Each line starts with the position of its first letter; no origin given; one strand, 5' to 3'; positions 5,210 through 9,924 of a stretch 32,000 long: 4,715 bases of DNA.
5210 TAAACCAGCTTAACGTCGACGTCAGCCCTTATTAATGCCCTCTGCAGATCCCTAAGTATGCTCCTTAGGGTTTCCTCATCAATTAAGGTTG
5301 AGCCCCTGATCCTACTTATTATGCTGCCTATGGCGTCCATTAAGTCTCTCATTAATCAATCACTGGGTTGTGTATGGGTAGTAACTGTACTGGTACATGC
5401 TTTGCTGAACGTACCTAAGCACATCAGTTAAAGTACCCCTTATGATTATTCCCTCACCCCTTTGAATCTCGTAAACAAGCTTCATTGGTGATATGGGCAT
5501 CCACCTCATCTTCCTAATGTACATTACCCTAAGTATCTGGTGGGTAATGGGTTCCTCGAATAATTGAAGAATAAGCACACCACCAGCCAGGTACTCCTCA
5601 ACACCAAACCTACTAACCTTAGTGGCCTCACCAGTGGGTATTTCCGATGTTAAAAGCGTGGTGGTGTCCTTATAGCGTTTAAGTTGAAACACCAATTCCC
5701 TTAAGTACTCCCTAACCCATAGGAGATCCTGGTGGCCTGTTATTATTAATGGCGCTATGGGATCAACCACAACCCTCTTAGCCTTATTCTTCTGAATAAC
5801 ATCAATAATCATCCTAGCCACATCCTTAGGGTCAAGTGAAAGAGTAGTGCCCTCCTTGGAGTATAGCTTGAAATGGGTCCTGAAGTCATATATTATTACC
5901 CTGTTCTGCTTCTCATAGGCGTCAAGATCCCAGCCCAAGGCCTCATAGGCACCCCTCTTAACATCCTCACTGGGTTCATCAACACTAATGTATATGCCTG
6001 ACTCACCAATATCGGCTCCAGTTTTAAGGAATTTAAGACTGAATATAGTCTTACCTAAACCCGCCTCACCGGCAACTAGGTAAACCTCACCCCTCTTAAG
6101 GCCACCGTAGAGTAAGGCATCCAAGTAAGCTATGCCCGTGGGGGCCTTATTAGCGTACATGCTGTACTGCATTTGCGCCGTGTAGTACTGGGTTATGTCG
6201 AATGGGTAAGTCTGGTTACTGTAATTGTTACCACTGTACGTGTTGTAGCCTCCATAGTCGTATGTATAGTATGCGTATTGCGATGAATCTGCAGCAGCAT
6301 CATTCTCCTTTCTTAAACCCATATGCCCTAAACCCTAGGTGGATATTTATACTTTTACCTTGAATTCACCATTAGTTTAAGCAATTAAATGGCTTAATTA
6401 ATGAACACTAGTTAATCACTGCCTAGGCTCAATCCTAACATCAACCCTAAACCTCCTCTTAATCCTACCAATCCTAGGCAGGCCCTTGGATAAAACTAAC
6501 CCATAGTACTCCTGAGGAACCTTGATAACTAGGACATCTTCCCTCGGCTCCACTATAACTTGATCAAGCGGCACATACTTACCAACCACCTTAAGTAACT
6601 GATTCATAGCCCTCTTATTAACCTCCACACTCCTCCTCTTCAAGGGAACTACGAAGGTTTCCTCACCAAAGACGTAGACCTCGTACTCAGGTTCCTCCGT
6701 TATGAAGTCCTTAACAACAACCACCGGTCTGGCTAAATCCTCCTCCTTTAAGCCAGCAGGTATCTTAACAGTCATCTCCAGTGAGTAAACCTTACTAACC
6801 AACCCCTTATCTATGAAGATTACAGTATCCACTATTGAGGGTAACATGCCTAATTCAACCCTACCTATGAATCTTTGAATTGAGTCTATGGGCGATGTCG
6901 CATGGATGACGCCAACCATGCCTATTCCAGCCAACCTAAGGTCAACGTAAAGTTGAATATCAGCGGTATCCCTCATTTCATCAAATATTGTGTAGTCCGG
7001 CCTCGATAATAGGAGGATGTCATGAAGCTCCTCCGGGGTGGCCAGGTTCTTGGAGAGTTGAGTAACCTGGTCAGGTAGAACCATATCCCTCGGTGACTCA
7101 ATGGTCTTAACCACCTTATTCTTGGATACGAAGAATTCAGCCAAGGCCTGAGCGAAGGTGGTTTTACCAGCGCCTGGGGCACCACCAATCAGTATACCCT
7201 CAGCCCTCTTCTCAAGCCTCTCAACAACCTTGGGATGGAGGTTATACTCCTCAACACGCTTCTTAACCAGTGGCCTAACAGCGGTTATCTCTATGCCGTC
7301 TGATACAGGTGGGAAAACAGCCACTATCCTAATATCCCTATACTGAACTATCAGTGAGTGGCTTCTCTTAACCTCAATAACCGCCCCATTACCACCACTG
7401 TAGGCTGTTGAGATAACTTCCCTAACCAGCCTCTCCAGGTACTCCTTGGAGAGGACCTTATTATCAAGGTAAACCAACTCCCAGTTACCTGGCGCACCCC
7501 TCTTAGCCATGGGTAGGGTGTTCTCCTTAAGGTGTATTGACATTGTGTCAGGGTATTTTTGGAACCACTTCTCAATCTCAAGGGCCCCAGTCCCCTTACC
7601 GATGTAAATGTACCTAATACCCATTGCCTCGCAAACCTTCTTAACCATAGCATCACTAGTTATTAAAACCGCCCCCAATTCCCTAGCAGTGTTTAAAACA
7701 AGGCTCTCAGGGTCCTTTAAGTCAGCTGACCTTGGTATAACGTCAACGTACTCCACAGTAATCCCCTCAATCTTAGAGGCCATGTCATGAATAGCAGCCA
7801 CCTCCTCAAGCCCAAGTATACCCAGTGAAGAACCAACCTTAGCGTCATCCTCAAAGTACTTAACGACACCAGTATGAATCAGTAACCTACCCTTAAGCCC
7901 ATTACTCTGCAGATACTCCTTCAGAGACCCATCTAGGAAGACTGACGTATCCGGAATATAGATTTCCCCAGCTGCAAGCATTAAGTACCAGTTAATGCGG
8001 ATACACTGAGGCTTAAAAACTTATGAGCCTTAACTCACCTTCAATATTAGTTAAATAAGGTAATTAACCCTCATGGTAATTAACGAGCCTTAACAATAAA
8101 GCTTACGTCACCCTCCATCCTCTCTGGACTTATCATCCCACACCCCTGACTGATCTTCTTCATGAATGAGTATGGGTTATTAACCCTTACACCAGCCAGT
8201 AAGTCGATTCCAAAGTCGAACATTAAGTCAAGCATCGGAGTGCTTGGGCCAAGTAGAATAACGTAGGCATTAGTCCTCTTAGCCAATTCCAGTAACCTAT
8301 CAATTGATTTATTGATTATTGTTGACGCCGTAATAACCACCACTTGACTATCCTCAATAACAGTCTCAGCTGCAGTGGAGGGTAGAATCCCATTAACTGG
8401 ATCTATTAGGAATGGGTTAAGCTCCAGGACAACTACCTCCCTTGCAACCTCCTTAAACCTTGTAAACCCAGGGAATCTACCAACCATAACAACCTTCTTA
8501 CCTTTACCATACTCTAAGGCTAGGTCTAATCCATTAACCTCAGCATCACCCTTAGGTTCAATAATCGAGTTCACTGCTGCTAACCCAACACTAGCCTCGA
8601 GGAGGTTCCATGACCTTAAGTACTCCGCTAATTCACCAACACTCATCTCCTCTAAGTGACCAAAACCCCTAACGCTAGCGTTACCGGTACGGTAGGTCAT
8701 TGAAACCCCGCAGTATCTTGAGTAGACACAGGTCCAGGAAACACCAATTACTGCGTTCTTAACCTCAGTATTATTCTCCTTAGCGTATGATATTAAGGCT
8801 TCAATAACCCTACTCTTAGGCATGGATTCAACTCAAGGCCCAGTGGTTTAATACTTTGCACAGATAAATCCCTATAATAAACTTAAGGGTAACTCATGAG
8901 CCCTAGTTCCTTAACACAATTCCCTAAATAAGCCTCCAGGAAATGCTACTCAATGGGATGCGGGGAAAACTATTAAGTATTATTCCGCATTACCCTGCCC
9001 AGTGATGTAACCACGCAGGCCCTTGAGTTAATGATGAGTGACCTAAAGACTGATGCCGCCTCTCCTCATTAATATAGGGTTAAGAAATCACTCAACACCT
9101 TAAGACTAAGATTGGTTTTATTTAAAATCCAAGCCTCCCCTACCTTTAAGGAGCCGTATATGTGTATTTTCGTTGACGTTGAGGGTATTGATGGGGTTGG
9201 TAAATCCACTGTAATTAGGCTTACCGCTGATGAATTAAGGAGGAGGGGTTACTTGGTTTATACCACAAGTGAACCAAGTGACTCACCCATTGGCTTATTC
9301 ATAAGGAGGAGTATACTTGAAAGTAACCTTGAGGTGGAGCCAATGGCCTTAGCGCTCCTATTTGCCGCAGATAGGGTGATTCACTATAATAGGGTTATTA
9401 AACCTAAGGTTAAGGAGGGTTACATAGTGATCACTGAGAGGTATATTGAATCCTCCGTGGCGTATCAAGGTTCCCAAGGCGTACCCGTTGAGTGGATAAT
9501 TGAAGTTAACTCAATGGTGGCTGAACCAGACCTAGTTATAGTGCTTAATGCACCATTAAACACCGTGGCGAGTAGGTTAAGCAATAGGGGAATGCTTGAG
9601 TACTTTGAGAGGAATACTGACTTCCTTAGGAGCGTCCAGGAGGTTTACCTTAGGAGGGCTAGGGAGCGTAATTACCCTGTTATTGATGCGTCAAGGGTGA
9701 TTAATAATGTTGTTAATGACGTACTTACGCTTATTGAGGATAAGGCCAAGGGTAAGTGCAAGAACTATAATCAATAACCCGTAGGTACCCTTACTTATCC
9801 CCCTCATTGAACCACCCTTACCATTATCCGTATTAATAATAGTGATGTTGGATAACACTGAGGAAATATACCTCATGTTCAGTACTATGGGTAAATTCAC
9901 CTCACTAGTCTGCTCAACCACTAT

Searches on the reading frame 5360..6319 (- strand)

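Call 56: search_protein_families(library=pfam, proteins=[window:5360-6319:-], max_evalue=0.00001)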
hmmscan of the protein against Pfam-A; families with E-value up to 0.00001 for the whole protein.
window:5360-6319:- (319 aa): 1 family
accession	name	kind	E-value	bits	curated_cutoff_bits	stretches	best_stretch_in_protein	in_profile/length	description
PF06745.19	ATPase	-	9.8e-60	202.2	26.6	1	60-293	2-226/231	KaiC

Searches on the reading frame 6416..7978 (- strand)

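Call 56: search_protein_families(library=pfam, proteins=[window:6416-7978:-], max_evalue=0.00001)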
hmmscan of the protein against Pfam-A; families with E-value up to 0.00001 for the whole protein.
window:6416-7978:- (520 aa): 1 family
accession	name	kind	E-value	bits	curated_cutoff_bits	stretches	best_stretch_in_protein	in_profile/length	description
PF00437.27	T2SSE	-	2.2e-08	33.6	24.9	1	250-371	133-256/370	Type II/IV secretion system protein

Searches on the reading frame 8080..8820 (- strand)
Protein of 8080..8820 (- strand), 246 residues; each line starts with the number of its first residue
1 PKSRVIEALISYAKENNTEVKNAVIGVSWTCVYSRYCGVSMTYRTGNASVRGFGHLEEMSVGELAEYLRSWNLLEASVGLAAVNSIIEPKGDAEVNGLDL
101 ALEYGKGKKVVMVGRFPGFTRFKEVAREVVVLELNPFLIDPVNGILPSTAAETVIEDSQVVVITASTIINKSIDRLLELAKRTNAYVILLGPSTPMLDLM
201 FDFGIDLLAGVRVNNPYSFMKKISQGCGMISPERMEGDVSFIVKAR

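Call 56: search_protein_families(library=pfam, proteins=[window:8080-8820:-], max_evalue=0.00001)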
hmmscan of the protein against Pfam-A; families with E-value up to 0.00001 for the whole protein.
window:8080-8820:- (246 aa): 2 families
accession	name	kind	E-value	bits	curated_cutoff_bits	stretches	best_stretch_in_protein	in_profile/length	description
PF04016.18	DUF364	-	9e-42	142.6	23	1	97-236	2-141/147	Putative heavy-metal chelation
PF13938.11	DUF4213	-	2.9e-21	76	23.5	1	6-87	1-75/75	Putative heavy-metal chelation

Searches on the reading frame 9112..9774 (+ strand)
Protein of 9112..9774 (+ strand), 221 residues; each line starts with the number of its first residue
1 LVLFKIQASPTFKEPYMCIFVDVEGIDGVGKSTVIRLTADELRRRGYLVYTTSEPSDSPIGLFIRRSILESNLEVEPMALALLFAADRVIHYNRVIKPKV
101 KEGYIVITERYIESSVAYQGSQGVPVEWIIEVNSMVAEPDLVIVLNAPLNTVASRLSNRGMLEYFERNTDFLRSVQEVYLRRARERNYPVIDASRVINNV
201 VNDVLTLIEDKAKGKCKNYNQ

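Call 57: search_protein_families(library=pfam, proteins=[window:9112-9774:+], max_evalue=0.00001)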
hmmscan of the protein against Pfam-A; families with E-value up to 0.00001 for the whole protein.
window:9112-9774:+ (221 aa): 2 families
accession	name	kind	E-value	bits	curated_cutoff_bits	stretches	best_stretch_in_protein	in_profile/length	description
PF02223.23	Thymidylate_kin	-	5.1e-45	153.9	27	1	23-204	1-185/185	Thymidylate kinase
PF01712.25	dNK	-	8.7e-06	26.1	27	0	23-195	3-182/203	Deoxynucleoside kinase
